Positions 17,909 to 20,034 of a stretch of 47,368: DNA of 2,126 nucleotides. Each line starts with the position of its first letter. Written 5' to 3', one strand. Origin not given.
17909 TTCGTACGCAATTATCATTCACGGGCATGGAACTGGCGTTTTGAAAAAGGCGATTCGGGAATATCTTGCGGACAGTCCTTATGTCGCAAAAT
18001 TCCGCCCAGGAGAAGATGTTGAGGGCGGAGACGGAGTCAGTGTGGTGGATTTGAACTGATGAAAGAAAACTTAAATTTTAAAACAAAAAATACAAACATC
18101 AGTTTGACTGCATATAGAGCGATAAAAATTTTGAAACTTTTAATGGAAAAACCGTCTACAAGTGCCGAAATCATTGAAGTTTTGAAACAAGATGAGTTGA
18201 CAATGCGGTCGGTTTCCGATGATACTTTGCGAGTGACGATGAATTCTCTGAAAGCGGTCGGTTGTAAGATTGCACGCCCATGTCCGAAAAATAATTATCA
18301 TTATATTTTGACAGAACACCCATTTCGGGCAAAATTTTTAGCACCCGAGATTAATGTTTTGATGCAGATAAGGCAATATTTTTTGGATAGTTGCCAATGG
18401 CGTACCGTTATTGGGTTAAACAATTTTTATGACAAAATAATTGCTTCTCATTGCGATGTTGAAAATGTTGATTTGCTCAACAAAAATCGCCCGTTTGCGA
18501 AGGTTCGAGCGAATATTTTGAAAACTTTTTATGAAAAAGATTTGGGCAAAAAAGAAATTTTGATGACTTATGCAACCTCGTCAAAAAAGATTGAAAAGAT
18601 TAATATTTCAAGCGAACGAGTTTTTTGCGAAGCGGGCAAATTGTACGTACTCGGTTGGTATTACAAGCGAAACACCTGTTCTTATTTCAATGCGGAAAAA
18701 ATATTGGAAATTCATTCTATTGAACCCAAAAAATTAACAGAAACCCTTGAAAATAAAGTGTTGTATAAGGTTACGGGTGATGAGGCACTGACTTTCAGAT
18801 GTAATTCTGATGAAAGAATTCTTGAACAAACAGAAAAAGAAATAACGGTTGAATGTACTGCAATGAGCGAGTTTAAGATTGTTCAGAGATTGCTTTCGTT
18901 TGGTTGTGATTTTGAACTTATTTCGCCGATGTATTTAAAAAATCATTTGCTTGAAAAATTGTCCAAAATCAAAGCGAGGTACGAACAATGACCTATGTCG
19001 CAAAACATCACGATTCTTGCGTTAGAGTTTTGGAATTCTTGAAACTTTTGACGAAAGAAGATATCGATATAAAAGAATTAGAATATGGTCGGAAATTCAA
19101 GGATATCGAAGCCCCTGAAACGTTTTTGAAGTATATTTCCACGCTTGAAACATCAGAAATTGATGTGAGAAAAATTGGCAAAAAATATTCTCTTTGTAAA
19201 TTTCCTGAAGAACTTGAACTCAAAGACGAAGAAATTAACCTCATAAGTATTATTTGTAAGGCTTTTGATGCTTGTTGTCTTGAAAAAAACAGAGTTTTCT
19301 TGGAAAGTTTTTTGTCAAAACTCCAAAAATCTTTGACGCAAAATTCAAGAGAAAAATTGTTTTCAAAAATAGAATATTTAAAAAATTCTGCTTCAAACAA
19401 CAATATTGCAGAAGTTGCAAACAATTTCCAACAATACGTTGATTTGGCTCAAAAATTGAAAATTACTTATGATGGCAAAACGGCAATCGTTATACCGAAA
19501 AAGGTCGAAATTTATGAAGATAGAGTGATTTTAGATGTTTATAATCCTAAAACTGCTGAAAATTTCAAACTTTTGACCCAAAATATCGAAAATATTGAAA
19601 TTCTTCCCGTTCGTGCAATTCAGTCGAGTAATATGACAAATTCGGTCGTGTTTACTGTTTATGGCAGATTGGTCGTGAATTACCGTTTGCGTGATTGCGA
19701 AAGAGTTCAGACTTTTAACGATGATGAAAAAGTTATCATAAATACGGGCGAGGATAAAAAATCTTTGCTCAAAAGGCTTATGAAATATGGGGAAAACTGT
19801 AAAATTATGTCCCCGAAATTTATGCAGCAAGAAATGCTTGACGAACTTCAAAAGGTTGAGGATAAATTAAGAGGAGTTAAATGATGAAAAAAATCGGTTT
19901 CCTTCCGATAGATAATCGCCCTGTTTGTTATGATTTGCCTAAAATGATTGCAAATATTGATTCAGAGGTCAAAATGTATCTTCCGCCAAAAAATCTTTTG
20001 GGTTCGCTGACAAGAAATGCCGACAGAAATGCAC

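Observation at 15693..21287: Translationally coupled four-gene module: mutS2 / WYL regulator / WYL-like protein / DUF4127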

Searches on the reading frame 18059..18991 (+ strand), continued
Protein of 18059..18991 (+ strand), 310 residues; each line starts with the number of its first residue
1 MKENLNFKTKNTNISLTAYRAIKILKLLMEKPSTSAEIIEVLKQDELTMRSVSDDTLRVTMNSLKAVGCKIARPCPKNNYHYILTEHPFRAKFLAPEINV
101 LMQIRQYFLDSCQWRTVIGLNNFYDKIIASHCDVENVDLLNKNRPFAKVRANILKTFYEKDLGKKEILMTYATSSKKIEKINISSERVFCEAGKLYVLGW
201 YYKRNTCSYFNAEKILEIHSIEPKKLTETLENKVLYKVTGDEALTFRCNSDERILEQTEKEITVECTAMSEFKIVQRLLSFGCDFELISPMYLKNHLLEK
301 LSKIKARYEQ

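Call 109: find_encoding_contigs(protein=P0186, flank=6000, max_places=1)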
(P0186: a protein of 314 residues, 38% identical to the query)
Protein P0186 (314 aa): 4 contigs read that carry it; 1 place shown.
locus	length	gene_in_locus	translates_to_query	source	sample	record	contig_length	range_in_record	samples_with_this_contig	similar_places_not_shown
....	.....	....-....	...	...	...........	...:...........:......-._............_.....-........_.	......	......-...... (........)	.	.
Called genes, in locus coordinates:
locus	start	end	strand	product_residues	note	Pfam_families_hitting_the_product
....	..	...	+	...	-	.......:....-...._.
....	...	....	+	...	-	-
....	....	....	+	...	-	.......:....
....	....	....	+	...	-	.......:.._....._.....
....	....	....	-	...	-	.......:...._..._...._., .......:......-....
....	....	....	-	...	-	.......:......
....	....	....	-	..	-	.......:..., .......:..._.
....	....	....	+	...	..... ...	-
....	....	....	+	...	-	-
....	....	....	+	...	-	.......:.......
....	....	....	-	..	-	-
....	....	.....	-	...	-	-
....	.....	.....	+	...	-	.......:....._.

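Call 112: search_protein_representatives(alignment_id=A4)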
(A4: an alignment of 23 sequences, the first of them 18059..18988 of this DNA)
Query: 23 sequences, 312 profile positions. Proteins with E-value up to 0.001 (for the whole library): 3044; up to 1e-10: 658; up to 1e-30: 246. The best 150 are listed.
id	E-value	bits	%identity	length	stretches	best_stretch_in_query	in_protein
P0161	1.5e-117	408.5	-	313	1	1-311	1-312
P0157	3.1e-116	404.2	-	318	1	2-311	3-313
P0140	4.4e-108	377.4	-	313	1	5-310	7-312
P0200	2.8e-103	361.7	-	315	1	4-311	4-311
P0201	1.1e-97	343.4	-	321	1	4-311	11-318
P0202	1.0e-92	327.0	-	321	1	8-311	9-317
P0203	1.9e-92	326.1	-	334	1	5-312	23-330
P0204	1.6e-91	323.1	-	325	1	4-311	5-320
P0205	2.4e-91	322.5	-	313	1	9-312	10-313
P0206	7.7e-91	320.8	-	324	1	4-311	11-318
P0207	1.2e-90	320.2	-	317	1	6-311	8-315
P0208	9.5e-90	317.2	-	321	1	1-312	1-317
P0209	2.2e-89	316.0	-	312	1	1-312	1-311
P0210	1.8e-88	313.0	-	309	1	3-311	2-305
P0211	1.9e-88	312.9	-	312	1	1-310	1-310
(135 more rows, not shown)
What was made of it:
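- The WYLA family has 246 clusters at 50% identity with E<=1e-30 (call 112).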

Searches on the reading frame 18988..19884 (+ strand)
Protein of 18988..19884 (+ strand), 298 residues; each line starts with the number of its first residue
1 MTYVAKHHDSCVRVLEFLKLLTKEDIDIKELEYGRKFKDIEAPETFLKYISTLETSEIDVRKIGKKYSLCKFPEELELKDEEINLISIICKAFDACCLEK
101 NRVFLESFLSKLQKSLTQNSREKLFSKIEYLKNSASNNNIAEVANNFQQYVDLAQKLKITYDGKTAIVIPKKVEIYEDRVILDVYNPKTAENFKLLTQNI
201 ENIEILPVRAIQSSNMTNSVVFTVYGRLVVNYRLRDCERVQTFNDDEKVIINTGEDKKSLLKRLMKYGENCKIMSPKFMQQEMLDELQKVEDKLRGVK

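Call 6: search_protein_families(library=pfam, proteins=[window:18988-19884:+], max_evalue=0.01)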
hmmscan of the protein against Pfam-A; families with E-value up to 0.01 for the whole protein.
window:18988-19884:+ (298 aa): 0 families

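Call 11: search_protein_families(library=ncbifam, proteins=[window:18988-19884:+], max_evalue=1)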
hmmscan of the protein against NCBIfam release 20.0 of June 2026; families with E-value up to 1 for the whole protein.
window:18988-19884:+ (298 aa): 1 family
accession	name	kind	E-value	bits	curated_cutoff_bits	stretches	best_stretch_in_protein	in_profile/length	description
TIGR00729.1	TIGR00729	equivalog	0.056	13.5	123.3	1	102-206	29-130/207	ribonuclease HII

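Call 12: search_protein_families(library=padloc, proteins=[window:18988-19884:+], max_evalue=1)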
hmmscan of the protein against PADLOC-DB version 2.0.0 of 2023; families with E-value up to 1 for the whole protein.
window:18988-19884:+ (298 aa): 2 families
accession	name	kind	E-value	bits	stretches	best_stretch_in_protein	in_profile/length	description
PDLC01457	WYL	-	4.2e-07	27.8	1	44-277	33-227/229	"CAS-I,CAS-II,CAS-III,CAS-IV,CAS-V,CAS-VI; associated_signaling"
PDLC01652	WYL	-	7.5e-07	27.6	1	136-289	12-160/162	"CAS-I,CAS-II,CAS-III,CAS-IV,CAS-V,CAS-VI; associated_signaling"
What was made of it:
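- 18988..19884 (+): WYLB (298 aa), a diverged full-length paralogue of WYLA and its likely heterodimer partner. PADLOC WYL 4e-7 (call 12).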

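Call 39: search_solved_structures(query=A3, max_evalue=10)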
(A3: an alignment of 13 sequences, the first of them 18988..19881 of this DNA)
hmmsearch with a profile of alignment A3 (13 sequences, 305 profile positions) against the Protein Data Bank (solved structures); distinct sequences matched with E-value up to 10: 3.
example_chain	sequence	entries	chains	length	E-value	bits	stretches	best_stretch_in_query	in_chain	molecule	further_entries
5j0j_A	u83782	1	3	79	0.15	14.8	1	68-137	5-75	designed protein 2L6HC3_6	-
4yb1_P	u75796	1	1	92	0.45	13.2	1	93-172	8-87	U1 small nuclear ribonucleoprotein A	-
6las_C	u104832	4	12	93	0.46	13.2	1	93-172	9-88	U1 small nuclear ribonucleoprotein A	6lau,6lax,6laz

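Call 42: search_protein_families(library=pfam, alignment_id=A3, max_evalue=0.1)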
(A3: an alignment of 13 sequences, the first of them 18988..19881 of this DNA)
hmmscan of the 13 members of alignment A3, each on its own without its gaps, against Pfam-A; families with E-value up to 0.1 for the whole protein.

A. member 1, window:18988-19881:+ (298 aa): 0 families

B. families by the number of members that match (of 13 scanned): 15 families
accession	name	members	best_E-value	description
PF13280.12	WYL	5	0.00013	WYL domain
PF25583.1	WCX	3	0.0013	WCX domain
PF20291.3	MC5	1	0.00011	ABC-three component (ABC-3C) system Middle Component 5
PF05405.19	Mt_ATP-synt_B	1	0.0021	Mitochondrial ATP synthase B chain precursor (ATP-synt_B)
PF12317.13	IFT46_B_C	1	0.0077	Intraflagellar transport complex B protein 46 C terminal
PF19566.4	Snx8_BAR_dom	1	0.016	Sorting nexin 8/Mvp1 BAR domain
PF18496.6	ColG_sub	1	0.017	Collagenase G catalytic helper subdomain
PF22213.1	CPV_RdRP_C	1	0.021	CPV, RNA-directed RNA polymerase, C-terminal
PF00580.27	UvrD-helicase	1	0.031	UvrD/REP helicase N-terminal domain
PF04883.17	HK97-gp10_like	1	0.036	Bacteriophage HK97-gp10, putative tail-component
PF21123.3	Dna2_Rift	1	0.041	Dna2 Rift barrel domain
PF03008.20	DUF234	1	0.045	Archaea bacterial proteins of unknown function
PF12206.14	DUF3599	1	0.047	Domain of unknown function (DUF3599)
PF14561.12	TPR_20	1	0.062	Tetratricopeptide repeat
PF13944.12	Calycin_like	1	0.084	Calycin-like beta-barrel domain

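Call 94: search_protein_families(library=phrogs, proteins=[window:18988-19884:+], max_evalue=0.01)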
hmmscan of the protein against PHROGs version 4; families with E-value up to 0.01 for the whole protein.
window:18988-19884:+ (298 aa): 1 family
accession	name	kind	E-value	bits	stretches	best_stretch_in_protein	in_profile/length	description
phrog_25593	-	unknown function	0.00048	20.3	1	164-273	177-285/344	-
